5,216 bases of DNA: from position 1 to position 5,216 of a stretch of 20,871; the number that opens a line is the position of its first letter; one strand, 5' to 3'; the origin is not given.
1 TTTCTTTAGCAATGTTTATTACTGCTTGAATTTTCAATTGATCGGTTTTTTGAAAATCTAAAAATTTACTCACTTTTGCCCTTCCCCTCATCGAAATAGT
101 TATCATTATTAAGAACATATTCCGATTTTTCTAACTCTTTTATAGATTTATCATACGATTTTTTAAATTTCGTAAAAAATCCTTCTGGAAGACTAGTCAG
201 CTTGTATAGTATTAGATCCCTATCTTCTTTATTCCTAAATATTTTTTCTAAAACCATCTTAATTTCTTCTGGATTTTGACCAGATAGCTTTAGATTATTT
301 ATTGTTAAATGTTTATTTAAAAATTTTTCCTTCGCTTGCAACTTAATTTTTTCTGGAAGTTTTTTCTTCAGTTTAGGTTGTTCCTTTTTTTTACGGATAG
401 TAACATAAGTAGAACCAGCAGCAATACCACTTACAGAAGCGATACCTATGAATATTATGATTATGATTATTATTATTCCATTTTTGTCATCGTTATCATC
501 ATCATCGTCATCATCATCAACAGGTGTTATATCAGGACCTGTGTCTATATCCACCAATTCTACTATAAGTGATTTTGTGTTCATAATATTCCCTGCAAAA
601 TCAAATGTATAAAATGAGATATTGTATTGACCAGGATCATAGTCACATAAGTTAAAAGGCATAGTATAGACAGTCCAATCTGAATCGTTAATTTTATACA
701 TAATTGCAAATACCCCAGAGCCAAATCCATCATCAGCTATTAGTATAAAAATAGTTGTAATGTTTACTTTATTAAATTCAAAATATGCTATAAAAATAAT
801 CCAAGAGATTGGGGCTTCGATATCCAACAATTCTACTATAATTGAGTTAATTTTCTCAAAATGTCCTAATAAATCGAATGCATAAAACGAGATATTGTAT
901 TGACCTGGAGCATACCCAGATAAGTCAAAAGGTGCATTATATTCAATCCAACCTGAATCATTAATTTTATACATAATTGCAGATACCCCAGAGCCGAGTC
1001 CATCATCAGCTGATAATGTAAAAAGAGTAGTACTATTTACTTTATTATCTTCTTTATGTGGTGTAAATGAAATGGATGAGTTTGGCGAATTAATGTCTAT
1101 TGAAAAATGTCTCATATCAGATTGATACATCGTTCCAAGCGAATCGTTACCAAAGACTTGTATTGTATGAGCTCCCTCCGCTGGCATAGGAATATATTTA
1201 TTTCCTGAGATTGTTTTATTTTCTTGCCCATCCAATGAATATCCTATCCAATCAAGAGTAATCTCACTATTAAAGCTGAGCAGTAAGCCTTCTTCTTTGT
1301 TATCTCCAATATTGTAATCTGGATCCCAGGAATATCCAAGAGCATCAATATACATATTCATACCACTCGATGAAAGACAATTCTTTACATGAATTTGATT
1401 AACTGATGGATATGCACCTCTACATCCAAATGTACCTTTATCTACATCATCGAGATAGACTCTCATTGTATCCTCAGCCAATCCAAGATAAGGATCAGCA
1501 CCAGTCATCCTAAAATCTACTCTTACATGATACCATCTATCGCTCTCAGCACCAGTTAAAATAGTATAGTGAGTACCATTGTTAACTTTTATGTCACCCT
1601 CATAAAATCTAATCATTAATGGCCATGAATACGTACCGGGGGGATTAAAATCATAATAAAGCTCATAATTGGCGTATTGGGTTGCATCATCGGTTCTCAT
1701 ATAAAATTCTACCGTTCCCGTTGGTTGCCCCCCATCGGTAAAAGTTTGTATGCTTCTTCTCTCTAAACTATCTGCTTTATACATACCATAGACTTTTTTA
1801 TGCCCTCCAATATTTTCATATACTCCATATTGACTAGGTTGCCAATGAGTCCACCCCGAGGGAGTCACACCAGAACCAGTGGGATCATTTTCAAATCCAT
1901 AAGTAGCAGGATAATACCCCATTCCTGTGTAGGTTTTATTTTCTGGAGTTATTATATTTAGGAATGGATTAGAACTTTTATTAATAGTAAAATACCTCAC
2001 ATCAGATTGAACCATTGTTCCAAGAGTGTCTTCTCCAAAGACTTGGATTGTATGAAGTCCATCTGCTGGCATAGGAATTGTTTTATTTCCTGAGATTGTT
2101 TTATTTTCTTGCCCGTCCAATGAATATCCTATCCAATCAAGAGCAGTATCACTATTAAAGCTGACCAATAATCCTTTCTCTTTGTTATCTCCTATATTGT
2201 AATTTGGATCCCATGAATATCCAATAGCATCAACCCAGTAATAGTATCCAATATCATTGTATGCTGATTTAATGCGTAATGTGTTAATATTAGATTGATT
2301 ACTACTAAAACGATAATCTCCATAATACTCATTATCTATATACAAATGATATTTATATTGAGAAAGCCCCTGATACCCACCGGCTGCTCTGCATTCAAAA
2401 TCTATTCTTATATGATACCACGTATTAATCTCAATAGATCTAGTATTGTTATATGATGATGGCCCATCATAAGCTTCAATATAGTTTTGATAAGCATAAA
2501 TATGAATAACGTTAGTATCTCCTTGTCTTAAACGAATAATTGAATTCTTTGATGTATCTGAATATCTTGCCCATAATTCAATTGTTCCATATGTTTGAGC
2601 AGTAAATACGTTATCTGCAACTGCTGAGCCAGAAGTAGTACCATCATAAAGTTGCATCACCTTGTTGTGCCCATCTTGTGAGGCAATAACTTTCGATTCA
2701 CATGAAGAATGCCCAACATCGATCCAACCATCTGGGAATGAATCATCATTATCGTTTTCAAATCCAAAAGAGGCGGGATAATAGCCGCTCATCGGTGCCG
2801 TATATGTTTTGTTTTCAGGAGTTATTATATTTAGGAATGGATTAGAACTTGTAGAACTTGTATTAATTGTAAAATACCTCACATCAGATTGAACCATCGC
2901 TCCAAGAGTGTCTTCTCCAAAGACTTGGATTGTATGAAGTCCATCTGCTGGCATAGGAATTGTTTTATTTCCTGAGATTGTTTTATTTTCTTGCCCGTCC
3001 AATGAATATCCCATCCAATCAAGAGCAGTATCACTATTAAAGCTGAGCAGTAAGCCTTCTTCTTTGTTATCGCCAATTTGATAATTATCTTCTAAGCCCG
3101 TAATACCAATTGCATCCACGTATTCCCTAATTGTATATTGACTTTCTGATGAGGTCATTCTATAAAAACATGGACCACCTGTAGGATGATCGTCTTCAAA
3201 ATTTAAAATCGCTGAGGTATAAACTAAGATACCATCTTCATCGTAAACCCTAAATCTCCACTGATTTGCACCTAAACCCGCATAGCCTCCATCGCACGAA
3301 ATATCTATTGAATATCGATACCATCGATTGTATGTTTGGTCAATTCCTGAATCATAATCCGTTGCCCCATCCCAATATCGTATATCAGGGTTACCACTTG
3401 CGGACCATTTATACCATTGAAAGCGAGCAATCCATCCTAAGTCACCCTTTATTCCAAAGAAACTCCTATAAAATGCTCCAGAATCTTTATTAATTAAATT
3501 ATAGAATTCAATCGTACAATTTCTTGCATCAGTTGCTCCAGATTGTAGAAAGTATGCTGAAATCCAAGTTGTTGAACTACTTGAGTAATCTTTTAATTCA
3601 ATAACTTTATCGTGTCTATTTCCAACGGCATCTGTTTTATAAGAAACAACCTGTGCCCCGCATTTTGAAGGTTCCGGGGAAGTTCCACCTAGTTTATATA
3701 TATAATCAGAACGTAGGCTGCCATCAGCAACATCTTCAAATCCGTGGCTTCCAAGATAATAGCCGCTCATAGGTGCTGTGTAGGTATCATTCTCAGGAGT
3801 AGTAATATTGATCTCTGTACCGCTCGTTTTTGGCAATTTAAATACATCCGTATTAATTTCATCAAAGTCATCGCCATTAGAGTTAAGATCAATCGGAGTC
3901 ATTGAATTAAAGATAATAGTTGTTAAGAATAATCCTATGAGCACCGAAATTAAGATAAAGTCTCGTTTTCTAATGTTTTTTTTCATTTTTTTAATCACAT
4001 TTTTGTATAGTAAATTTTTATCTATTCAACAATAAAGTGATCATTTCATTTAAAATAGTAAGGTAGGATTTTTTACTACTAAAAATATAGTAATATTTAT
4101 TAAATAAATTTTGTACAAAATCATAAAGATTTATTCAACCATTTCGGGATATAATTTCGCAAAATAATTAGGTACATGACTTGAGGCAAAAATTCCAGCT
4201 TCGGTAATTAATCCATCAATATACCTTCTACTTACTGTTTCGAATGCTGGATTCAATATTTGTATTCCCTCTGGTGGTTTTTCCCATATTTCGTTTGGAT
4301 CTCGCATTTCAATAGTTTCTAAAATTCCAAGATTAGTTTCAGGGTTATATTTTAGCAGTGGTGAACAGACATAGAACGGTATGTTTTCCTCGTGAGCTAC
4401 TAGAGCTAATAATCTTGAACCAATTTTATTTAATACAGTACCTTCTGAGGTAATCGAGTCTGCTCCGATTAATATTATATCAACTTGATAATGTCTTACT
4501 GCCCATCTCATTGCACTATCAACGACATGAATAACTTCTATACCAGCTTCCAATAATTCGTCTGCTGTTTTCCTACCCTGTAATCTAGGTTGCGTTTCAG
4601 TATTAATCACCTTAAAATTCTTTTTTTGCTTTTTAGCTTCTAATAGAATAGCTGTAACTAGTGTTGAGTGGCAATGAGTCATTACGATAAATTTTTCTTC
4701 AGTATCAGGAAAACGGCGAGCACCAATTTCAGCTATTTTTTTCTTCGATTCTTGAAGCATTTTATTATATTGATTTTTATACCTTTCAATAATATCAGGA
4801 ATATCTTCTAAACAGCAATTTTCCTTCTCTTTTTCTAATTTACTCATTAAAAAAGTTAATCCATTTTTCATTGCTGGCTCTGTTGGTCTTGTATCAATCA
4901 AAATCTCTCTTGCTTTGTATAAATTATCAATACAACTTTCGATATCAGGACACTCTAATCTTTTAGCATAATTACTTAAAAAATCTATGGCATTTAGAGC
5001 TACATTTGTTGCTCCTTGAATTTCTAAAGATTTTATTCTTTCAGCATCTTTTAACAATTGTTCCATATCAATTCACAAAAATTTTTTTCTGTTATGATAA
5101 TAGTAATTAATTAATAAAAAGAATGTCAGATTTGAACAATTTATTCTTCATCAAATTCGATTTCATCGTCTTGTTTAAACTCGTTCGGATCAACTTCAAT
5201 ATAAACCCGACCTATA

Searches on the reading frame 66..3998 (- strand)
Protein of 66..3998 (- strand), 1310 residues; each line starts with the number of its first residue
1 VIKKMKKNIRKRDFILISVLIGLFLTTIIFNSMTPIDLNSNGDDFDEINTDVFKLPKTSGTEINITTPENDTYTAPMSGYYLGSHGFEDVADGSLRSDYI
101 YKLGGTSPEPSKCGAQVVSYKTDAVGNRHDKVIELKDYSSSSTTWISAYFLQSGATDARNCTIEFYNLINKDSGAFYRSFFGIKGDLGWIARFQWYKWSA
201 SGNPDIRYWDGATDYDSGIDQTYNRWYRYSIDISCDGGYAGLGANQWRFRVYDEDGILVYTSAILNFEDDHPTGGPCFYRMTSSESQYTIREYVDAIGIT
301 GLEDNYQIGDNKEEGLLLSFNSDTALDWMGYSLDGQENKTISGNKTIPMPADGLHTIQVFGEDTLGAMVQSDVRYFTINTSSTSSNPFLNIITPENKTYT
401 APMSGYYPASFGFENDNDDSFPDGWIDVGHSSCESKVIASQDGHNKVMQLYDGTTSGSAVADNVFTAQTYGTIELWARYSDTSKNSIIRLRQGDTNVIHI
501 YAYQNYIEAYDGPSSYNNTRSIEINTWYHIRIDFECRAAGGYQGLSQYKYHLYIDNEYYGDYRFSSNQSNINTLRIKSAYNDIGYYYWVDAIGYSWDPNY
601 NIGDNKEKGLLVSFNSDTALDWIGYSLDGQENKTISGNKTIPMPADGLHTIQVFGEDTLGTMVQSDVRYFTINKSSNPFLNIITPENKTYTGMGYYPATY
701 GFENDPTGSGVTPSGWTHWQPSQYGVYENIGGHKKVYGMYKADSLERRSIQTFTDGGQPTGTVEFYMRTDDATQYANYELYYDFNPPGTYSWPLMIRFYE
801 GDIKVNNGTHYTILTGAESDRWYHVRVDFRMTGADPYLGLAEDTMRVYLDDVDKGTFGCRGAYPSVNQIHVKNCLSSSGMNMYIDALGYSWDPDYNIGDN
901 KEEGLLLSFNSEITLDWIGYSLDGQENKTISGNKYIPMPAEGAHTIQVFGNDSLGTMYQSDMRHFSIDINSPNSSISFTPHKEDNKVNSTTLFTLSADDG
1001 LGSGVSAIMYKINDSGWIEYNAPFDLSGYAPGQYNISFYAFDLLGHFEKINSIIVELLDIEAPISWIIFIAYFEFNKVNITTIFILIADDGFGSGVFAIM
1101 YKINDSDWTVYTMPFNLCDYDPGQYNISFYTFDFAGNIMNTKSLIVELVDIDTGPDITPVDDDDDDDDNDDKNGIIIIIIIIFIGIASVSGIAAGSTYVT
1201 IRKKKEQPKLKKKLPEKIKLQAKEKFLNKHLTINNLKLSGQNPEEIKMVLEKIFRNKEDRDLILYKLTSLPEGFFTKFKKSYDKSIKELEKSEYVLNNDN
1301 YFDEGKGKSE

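Call 8: search_protein_families(library=pfam, proteins=[window:66-3998:-], max_evalue=0.01)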
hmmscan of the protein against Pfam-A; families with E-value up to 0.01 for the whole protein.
window:66-3998:- (1310 aa): 1 family
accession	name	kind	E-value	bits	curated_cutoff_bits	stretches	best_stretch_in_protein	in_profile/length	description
PF19077.6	Big_13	-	0.0037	18.1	27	0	1104-1146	60-98/102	Bacterial Ig-like domain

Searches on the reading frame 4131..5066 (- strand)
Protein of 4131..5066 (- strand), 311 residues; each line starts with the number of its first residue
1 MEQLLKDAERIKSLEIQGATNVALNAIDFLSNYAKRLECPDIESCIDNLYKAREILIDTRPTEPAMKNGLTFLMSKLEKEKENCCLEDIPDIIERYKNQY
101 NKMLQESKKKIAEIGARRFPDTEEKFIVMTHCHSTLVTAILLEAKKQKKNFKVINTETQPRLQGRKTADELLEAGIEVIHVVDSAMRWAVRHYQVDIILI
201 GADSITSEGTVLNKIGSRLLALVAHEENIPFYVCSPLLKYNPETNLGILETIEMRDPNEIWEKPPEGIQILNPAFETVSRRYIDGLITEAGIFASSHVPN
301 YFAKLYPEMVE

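Call 8: search_protein_families(library=pfam, proteins=[window:4131-5066:-], max_evalue=0.01)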
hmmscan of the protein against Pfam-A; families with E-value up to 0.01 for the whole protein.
window:4131-5066:- (311 aa): 1 family
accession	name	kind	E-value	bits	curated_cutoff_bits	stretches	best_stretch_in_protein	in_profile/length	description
PF01008.23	IF-2B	-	6.7e-67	226.1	22.4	1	15-294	1-279/280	Initiation factor 2 subunit family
